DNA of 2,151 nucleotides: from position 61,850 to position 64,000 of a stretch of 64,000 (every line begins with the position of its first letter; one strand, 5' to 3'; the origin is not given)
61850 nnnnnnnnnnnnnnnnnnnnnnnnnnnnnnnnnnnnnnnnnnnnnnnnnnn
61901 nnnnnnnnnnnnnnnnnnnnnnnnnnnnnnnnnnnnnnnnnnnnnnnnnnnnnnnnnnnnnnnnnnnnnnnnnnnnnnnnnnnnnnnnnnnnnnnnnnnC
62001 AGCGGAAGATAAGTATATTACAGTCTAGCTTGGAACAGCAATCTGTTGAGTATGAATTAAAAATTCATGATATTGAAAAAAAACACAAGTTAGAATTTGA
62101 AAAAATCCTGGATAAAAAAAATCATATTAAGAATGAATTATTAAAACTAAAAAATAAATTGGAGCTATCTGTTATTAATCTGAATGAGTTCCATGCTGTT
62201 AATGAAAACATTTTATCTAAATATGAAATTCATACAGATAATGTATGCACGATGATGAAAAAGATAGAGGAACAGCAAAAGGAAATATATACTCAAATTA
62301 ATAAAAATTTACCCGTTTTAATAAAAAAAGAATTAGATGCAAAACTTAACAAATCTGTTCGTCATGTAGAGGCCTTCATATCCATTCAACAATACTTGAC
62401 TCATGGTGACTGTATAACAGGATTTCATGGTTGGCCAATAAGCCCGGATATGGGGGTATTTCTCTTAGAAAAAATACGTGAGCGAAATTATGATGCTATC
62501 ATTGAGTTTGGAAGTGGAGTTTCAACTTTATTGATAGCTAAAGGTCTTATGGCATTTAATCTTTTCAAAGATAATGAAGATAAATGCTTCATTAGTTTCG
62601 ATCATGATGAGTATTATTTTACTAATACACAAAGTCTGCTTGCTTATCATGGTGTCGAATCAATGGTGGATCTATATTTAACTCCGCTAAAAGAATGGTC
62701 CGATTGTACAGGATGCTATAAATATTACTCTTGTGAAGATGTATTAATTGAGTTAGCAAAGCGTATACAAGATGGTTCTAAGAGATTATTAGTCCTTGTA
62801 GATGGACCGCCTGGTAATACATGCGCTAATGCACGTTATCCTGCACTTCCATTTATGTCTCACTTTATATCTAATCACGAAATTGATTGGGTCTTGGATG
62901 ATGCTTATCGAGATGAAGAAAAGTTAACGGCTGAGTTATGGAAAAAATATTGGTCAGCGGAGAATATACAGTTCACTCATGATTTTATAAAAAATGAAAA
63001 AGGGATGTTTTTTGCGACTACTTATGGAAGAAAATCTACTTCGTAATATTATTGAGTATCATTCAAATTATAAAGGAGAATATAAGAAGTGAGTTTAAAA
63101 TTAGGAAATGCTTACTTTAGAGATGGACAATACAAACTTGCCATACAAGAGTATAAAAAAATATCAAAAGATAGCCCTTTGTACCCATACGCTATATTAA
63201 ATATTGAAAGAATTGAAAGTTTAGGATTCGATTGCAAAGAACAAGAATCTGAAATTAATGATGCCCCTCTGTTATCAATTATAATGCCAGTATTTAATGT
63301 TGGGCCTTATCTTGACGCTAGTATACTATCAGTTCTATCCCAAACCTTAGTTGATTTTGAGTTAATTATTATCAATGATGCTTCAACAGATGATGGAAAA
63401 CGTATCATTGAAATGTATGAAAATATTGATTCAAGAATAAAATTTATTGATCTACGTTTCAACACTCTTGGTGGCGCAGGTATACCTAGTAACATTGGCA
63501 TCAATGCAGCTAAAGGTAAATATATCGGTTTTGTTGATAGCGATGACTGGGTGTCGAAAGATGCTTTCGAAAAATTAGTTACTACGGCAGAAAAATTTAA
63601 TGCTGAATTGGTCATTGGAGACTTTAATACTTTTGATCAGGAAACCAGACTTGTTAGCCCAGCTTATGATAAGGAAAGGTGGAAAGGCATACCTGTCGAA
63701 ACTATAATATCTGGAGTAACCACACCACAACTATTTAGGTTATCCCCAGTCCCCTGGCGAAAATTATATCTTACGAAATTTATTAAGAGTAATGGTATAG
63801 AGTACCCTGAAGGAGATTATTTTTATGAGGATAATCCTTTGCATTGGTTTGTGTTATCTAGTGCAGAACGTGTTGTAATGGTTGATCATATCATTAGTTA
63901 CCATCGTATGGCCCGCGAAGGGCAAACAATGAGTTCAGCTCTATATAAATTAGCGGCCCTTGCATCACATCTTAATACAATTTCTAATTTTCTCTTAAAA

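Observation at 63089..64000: First region 2 glycosyltransferase has a TPR-like N-terminal extension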

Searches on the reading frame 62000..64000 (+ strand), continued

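Call 34: search_protein_families(library=ncbifam, proteins=[L001:21090-23081:+, L001:26378-27715:+], max_evalue=0.01)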
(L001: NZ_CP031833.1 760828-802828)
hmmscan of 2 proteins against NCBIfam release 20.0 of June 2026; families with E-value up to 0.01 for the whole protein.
L001:21090-23081:+ (664 aa): 26 families (the best 25 are shown)
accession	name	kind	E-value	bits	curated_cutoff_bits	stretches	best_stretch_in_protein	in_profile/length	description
NF007482.0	PRK10073.1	equivalog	1.7e-57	194.9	423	2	378-581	7-212/334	glycosyltransferase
NF047683.1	TeichurnBiosyTuaG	equivalog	9.4e-45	153.2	400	2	57-186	3-130/252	teichuronic acid biosynthesis protein TuaG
TIGR03937.1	PgaC_IcaA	equivalog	2e-31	109.4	422.3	2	378-480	46-149/407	poly-beta-1,6-N-acetyl-D-glucosamine synthase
NF053739.1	GlytfEpsEBac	equivalog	1.2e-30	106.4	450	2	60-183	1-124/265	glycosyltransferase EpsE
NF050050.1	ProtGlycPglI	equivalog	3.4e-28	98.9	500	2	60-169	2-110/306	GalNAc(5)-diNAcBac-PP-undecaprenol beta-1,3-glucosyltransferase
NF038302.1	EPS_HpsE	equivalog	4.6e-24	84.9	300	2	377-477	1-107/307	hormogonium polysaccharide biosynthesis glycosyltransferase HpsE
NF041875.1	EPS_EpsD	equivalog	3.8e-23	82.4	370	2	379-473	1-95/325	exopolysaccharide biosynthesis glycosyltransferase EpsD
TIGR03111.1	glyc2_xrt_Gpos1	hypoth_equivalog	2.5e-20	72.7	363.95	2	362-480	36-155/439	TIGR03111 family XrtG-associated glycosyltransferase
NF007453.0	PRK10018.1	equivalog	2.9e-19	69.8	382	2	57-156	3-101/280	colanic acid biosynthesis glycosyltransferase WcaA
TIGR04017.1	WcaA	equivalog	1.7e-18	67.3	495.75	2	57-156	2-100/279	colanic acid biosynthesis glycosyltransferase WcaA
TIGR03965.1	mycofact_glyco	equivalog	4.2e-18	65.5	280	2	377-478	74-176/467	mycofactocin biosynthesis glycosyltransferase MftF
TIGR04283.1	glyco_like_mftF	equivalog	2.2e-17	63.4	182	2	379-495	1-109/221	TIGR04283 family arsenosugar biosynthesis glycosyltransferase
TIGR04009.1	wcaE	equivalog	1.8e-15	56.9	369.2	2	393-536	20-162/248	colanic acid biosynthesis glycosyltransferase WcaE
NF038299.1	EPS_HpsN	equivalog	1.8e-15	56.7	425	2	379-479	3-104/317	hormogonium polysaccharide biosynthesis glycosyltransferase HpsN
NF041394.1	GtaseAglG_Halo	equivalog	1e-14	54.5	440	2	379-480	3-106/304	glucosyl-dolichyl phosphate glucuronosyltransferase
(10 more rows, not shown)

L001:26378-27715:+ (446 aa): 21 families
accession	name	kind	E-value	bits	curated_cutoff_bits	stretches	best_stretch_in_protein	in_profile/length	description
NF047683.1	TeichurnBiosyTuaG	equivalog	3.4e-27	95.7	400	1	166-297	3-133/252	teichuronic acid biosynthesis protein TuaG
TIGR03937.1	PgaC_IcaA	equivalog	1.6e-18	66.9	422.3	1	165-260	41-136/407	poly-beta-1,6-N-acetyl-D-glucosamine synthase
NF053739.1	GlytfEpsEBac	equivalog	3.6e-18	65.5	450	1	169-301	1-134/265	glycosyltransferase EpsE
NF007482.0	PRK10073.1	equivalog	3e-16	59.3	423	1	169-308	6-142/334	glycosyltransferase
TIGR04017.1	WcaA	equivalog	4e-16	59.5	495.75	1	168-278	4-116/279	colanic acid biosynthesis glycosyltransferase WcaA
NF007453.0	PRK10018.1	equivalog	6.9e-16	58.7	382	1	167-268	4-105/280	colanic acid biosynthesis glycosyltransferase WcaA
NF041875.1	EPS_EpsD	equivalog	1.1e-14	54.6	370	1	171-267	1-97/325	exopolysaccharide biosynthesis glycosyltransferase EpsD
NF050050.1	ProtGlycPglI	equivalog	7.6e-14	51.8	500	1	169-261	2-95/306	GalNAc(5)-diNAcBac-PP-undecaprenol beta-1,3-glucosyltransferase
NF047588.1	GlcsyltransPgfSStrep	equivalog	1.3e-11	44.3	500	1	171-271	3-106/308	glycosyltransferase PgfS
TIGR03965.1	mycofact_glyco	equivalog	3.4e-10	39.4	280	1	158-265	63-170/467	mycofactocin biosynthesis glycosyltransferase MftF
TIGR04242.1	nodulat_NodC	equivalog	9e-08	31.5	550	1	165-261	44-143/395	chitooligosaccharide synthase NodC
NF045692.1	OglycostaseCruG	equivalog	6.1e-07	28.7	600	1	170-237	42-113/386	2'-O-glycosyltransferase CruG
TIGR03111.1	glyc2_xrt_Gpos1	hypoth_equivalog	5.4e-06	25.5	363.95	1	167-274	47-156/439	TIGR03111 family XrtG-associated glycosyltransferase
NF041394.1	GtaseAglG_Halo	equivalog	1.3e-05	24.7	440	1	171-265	3-98/304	glucosyl-dolichyl phosphate glucuronosyltransferase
NF007986.1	PRK10714.1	equivalog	2.2e-05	23.6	529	1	189-271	29-112/316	undecaprenyl-phosphate 4-deoxy-4-formamido-L-arabinose transferase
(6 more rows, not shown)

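Call 36: search_solved_structures(query=L002:5681-7738:+, max_evalue=1e-20)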
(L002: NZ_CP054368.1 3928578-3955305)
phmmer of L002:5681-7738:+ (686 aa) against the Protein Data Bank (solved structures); distinct sequences matched with E-value up to 1e-20: 2.
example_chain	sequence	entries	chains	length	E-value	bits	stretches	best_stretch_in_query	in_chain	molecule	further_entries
2z86_A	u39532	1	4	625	0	1449.1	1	58-682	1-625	Chondroitin synthase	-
2z87_A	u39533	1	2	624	0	1447.1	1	59-682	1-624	Chondroitin synthase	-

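Call 39: predict_structure(alignment_id=A1)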
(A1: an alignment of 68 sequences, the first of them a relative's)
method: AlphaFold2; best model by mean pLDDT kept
length: 664 residues; sequences in the alignment: 68
mean_pLDDT: 91.4   pTM: 0.85
mean pLDDT of the five models: 91.4, 91.2, 90.9, 89.5, 89.2
residues with pLDDT >= 90: 508; 70-90: 123; 50-70: 26; < 50: 7
segments of 3 or more residues with pLDDT < 50: 50-56
pLDDT, mean of each block of 10 residues (from residue 1): 83 86 89 92 74 55 95 94 96 94 96 96 79 91 96 94 98 97 90 93 97 95 95 91 72 96 97 68 80 94 92 96 94 96 96 92 95 97 95 98 98 94 97 94 87 97 96 98 98 94 94 92 94 95 95 85 97 97 87 71 89 92 96 93 90 94 84
secondary structure, 60 per line:
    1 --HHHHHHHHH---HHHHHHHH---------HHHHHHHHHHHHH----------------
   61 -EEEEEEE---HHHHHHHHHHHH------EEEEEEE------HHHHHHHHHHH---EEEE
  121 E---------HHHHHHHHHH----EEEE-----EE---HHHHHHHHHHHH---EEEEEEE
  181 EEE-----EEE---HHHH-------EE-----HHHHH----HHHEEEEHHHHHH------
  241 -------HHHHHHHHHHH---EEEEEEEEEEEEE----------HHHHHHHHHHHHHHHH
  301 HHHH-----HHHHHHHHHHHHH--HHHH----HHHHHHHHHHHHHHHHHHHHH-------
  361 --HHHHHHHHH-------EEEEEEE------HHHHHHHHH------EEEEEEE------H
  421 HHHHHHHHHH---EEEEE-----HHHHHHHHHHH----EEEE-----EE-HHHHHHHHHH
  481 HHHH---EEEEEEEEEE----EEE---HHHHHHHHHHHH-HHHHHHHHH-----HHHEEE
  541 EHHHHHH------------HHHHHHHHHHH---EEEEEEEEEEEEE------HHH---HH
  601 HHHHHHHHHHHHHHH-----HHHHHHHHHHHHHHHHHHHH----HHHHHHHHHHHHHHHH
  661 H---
elements in order: H3-11 H15-22 H32-44 E62-68 H72-83 E90-96 H103-113 E117-121 H131-140 E145-148 H159-170 E174-183 E189-191 H195-198 H213-217 E225-228 H229-234 H248-258 E262-274 H285-304 H310-322 H325-328 H333-353 H363-371 E379-385 H392-400 E407-413 H420-430 E434-438 H444-454 E459-462 H471-484 E488-497 E502-504 H508-519 H521-529 E538-541 H542-547 H560-570 E574-586 H599-615 H621-640 H645-661

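Call 42: fold_search(model_id=the predicted structure, library=pdb)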
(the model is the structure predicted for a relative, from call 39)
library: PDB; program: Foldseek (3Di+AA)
matches with E <= 10: 1090; with E <= 0.001: 288
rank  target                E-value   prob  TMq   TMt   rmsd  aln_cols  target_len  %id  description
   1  2z87_B                4.5e-23  1.00  0.29  0.32  16.3       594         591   16  Crystal structure of chondroitin polymerase from Escherichia coli strain K4 (K4CP) complexed with UDP-GalNAc and UDP (released 2008-09-16)
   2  2z86_D                2.8e-22  1.00  0.29  0.33  16.6       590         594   16  Crystal structure of chondroitin polymerase from Escherichia coli strain K4 (K4CP) complexed with UDP-GlcUA and UDP (released 2008-09-16)
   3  2z87_A                3.4e-22  1.00  0.30  0.33  16.8       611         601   16  Crystal structure of chondroitin polymerase from Escherichia coli strain K4 (K4CP) complexed with UDP-GalNAc and UDP (released 2008-09-16)
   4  2z86_B                5.7e-22  1.00  0.29  0.32  16.8       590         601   16  Crystal structure of chondroitin polymerase from Escherichia coli strain K4 (K4CP) complexed with UDP-GlcUA and UDP (released 2008-09-16)
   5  2z86_C                8.3e-22  1.00  0.30  0.33  17.1       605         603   17  Crystal structure of chondroitin polymerase from Escherichia coli strain K4 (K4CP) complexed with UDP-GlcUA and UDP (released 2008-09-16)
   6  2z86_A                1.3e-21  1.00  0.30  0.34  16.9       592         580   15  Crystal structure of chondroitin polymerase from Escherichia coli strain K4 (K4CP) complexed with UDP-GlcUA and UDP (released 2008-09-16)
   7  8viw_A                1.4e-17  1.00  0.27  0.32  21.0       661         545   14  Cryo-EM structure of heparosan synthase 2 from Pasteurella multocida with polysaccharide in the GlcNAc-T active site (released 2024-07-24)
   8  5hea_A                1.8e-17  1.00  0.35  0.79   4.2       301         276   24  CgT structure in hexamer (released 2016-08-31)
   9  8vh8_A                3.0e-17  1.00  0.28  0.35  20.8       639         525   13  Crystal structure of heparosan synthase 2 from Pasteurella multocida at 2.85 A (released 2024-09-04)
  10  8vh7_A                6.9e-17  1.00  0.27  0.34  21.5       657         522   13  Crystal structure of heparosan synthase 2 from Pasteurella multocida at 1.98 A (released 2024-07-24)
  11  8vh7_B                7.7e-17  1.00  0.27  0.34  21.4       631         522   14  Crystal structure of heparosan synthase 2 from Pasteurella multocida at 1.98 A (released 2024-07-24)
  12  5tzi                  1.4e-16  1.00  0.37  0.69   4.8       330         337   19  Crystal structure of S. aureus TarS 1-349 (released 2017-01-04)
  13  5tzk                  1.5e-16  1.00  0.38  0.72   4.1       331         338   18  Crystal structure of S. aureus TarS 1-349 in complex with UDP (released 2017-01-04)
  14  8vh8_B                1.7e-16  1.00  0.27  0.33  18.9       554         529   14  Crystal structure of heparosan synthase 2 from Pasteurella multocida at 2.85 A (released 2024-09-04)
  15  5tze_C                1.8e-16  1.00  0.39  0.71   3.8       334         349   21  Crystal structure of S. aureus TarS in complex with UDP-GlcNAc (released 2017-01-04)
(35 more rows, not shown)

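Call 43: find_encoding_contigs(protein=P0018, flank=10000, max_places=1)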
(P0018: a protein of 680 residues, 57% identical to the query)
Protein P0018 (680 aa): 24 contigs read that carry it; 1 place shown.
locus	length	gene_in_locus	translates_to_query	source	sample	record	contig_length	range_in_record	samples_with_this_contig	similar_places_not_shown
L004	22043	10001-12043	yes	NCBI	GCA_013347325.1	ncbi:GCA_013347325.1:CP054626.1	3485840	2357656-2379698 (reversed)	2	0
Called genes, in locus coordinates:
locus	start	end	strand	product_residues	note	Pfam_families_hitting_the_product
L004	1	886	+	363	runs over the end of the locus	PF13807:GNVR (weak)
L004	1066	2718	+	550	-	PF02563:Poly_export, PF22461:SLBB_2, PF10531:SLBB (weak), PF22461:SLBB_2 (weak)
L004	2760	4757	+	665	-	PF05159:Capsule_synth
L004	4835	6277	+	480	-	PF05159:Capsule_synth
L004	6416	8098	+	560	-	PF28160:DUF8374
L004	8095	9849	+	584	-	PF05050:Methyltransf_21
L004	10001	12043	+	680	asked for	PF00535:Glycos_transf_2, PF10111:Glyco_tranf_2_2, PF13641:Glyco_tranf_2_3 (weak), PF00535:Glycos_transf_2, PF10111:Glyco_tranf_2_2 (weak), PF13641:Glyco_tranf_2_3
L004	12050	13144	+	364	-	PF13450:NAD_binding_8, PF03275:GLF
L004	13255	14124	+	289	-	PF00483:NTP_transferase, PF12804:NTP_transf_3 (weak)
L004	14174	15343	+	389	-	PF03721:UDPG_MGDP_dh_N, PF00984:UDPG_MGDP_dh, PF03720:UDPG_MGDP_dh_C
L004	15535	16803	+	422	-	PF00535:Glycos_transf_2, PF10111:Glyco_tranf_2_2 (faint), PF13641:Glyco_tranf_2_3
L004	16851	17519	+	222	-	PF00132:Hexapep, PF14602:Hexapep_2 (weak)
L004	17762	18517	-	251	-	PF00132:Hexapep (weak), PF14602:Hexapep_2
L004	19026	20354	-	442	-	PF00072:Response_reg, PF13191:AAA_16 (faint), PF00158:Sigma54_activat, PF14532:Sigma54_activ_2, PF07728:AAA_5, PF25601:AAA_lid_14, PF02954:HTH_8, PF18024:HTH_50 (weak)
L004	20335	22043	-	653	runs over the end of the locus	PF02743:dCache_1, PF00512:HisKA (faint), PF02518:HATPase_c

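Call 44: find_encoding_contigs(protein=P0053, flank=10000, max_places=1)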
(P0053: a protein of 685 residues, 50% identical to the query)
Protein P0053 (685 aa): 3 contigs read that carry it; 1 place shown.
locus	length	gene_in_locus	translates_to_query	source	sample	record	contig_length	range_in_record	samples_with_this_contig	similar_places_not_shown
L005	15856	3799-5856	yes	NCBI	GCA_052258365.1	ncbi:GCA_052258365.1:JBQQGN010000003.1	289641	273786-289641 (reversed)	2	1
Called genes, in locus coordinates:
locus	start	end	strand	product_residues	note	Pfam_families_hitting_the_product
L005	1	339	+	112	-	PF01710:HTH_Tnp_IS630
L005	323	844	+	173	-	PF13358:DDE_3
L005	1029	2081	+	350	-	PF00106:adh_short, PF01073:3Beta_HSD, PF01370:Epimerase, PF02719:Polysacc_synt_2, PF04321:RmlD_sub_bind, PF05368:NmrA (weak), PF08659:KR (weak), PF16363:GDP_Man_Dehyd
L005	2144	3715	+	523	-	PF28160:DUF8374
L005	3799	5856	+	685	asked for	PF00535:Glycos_transf_2, PF10111:Glyco_tranf_2_2, PF13641:Glyco_tranf_2_3, PF00535:Glycos_transf_2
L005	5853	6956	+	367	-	PF01593:Amino_oxidase, PF13450:NAD_binding_8, PF03275:GLF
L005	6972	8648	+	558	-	-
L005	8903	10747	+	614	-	-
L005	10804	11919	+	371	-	PF01370:Epimerase, PF04321:RmlD_sub_bind, PF16363:GDP_Man_Dehyd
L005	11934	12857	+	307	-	PF01370:Epimerase, PF04321:RmlD_sub_bind, PF16363:GDP_Man_Dehyd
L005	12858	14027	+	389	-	PF00266:Aminotran_5, PF01041:DegT_DnrJ_EryC1, PF01053:Cys_Met_Meta_PP, PF00155:Aminotran_1_2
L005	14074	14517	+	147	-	PF00293:NUDIX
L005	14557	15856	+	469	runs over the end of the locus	PF00483:NTP_transferase, PF12804:NTP_transf_3, PF22640:ManC_GMP_beta-helix, PF01050:MannoseP_isomer, PF07883:Cupin_2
